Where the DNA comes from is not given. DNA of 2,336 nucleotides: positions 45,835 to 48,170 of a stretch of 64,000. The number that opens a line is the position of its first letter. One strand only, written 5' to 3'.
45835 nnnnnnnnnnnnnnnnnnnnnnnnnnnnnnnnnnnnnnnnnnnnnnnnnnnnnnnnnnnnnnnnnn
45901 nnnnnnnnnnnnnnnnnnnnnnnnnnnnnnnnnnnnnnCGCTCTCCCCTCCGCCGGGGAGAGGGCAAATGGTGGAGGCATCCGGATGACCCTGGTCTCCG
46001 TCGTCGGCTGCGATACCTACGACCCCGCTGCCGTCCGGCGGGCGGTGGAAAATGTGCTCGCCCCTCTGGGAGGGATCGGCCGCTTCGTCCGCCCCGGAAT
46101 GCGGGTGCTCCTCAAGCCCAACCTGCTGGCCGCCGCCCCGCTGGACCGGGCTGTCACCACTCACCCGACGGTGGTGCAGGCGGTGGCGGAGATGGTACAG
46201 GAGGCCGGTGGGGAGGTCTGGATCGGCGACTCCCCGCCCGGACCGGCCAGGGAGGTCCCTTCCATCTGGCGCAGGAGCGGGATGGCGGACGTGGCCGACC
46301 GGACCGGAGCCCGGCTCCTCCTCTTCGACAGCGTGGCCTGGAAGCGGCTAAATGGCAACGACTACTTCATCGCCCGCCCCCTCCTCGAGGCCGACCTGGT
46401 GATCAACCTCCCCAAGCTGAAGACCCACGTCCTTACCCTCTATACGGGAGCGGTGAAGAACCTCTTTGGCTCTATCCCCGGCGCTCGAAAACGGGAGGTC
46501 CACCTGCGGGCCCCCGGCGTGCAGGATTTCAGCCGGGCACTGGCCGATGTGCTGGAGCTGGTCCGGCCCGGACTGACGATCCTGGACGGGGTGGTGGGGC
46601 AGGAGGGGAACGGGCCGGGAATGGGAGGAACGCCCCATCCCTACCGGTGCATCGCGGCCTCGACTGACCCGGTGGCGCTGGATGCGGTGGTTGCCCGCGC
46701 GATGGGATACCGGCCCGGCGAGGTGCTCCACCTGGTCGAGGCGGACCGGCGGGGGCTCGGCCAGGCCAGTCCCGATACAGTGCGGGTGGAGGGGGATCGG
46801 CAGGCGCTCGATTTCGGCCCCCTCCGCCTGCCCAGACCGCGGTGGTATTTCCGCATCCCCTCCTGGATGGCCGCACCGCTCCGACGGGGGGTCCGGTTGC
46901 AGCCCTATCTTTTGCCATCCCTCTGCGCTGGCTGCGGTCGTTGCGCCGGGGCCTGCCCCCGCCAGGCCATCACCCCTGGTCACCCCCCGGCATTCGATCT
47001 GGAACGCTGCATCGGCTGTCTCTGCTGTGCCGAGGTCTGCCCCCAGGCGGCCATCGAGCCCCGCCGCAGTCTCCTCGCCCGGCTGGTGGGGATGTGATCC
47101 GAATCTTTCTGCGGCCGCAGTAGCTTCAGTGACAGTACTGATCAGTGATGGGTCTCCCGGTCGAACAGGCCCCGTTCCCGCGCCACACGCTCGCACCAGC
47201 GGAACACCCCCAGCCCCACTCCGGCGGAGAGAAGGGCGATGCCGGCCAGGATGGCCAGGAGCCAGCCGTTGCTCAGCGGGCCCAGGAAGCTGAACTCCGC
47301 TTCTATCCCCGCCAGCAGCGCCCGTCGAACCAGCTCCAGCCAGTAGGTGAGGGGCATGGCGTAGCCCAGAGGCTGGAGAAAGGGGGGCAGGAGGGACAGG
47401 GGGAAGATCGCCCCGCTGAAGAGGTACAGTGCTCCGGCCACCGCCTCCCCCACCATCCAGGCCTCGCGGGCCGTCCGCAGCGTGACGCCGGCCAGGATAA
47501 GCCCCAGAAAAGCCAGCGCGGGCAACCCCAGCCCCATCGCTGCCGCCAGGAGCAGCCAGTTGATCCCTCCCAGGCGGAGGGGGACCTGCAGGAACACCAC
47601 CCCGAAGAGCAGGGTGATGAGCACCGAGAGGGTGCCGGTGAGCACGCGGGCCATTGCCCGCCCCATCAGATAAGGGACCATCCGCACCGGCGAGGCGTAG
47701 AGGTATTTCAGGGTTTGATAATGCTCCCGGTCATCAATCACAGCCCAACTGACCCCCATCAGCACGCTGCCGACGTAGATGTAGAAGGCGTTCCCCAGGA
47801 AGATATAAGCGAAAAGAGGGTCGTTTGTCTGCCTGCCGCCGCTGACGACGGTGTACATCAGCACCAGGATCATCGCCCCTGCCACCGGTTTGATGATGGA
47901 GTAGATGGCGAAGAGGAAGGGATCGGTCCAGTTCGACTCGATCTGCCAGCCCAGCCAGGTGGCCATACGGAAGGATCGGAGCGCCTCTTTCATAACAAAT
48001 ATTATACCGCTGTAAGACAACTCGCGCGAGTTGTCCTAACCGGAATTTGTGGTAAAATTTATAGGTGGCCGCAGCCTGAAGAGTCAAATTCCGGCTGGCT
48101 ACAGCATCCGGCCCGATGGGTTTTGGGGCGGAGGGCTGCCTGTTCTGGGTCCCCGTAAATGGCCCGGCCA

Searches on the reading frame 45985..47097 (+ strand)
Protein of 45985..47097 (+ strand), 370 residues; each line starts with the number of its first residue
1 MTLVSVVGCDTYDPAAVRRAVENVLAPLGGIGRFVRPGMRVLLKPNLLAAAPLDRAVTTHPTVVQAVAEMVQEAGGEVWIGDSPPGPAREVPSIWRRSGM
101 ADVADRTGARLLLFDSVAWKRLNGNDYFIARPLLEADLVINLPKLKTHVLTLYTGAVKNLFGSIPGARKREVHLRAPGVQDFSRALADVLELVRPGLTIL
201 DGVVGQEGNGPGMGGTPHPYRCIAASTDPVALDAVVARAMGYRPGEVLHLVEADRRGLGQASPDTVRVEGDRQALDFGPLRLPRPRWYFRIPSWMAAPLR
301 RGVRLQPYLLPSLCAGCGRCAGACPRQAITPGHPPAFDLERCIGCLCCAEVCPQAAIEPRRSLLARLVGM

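Call 81: search_protein_families(library=pfam, proteins=[window:45985-47097:+], max_evalue=0.0001)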
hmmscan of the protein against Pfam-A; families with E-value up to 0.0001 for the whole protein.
window:45985-47097:+ (370 aa): 9 families
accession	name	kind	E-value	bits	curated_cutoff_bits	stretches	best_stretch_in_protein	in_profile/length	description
PF04015.17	DUF362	-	3e-54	184.5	24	1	41-238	1-200/200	Domain of unknown function (DUF362)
PF00037.32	Fer4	-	3e-12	46.3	21.1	2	310-330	4-24/24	4Fe-4S binding domain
PF12797.12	Fer4_2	-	7.4e-08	32.3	24.5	0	334-353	2-21/22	4Fe-4S binding domain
PF12837.12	Fer4_6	-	4e-07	30.1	25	0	311-329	6-24/24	4Fe-4S binding domain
PF13237.11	Fer4_10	-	6.8e-07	29.6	25.5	1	308-353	3-53/53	4Fe-4S dicluster domain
PF12838.12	Fer4_7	-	1.1e-06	29.4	27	1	314-356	2-52/52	4Fe-4S dicluster domain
PF13187.11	Fer4_9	-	1e-05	25.9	27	1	314-357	2-52/52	4Fe-4S dicluster domain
PF14697.11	Fer4_21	-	2e-05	25.1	35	1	313-357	7-57/59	4Fe-4S dicluster domain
PF13183.11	Fer4_8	-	3e-05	24.9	27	0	339-356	2-19/68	4Fe-4S dicluster domain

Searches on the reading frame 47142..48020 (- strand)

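Call 81: search_protein_families(library=pfam, proteins=[window:47142-48020:-], max_evalue=0.0001)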
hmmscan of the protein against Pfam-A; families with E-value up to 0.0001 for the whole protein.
window:47142-48020:- (292 aa): 2 families
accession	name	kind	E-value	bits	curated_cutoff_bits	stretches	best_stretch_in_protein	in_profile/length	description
PF01061.29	ABC2_membrane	-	6.9e-13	49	26.9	1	26-235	10-210/211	ABC-2 type transporter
PF12698.13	ABC2_membrane_3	-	3.6e-05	23.5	31.6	1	68-261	158-337/347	ABC-2 family transporter protein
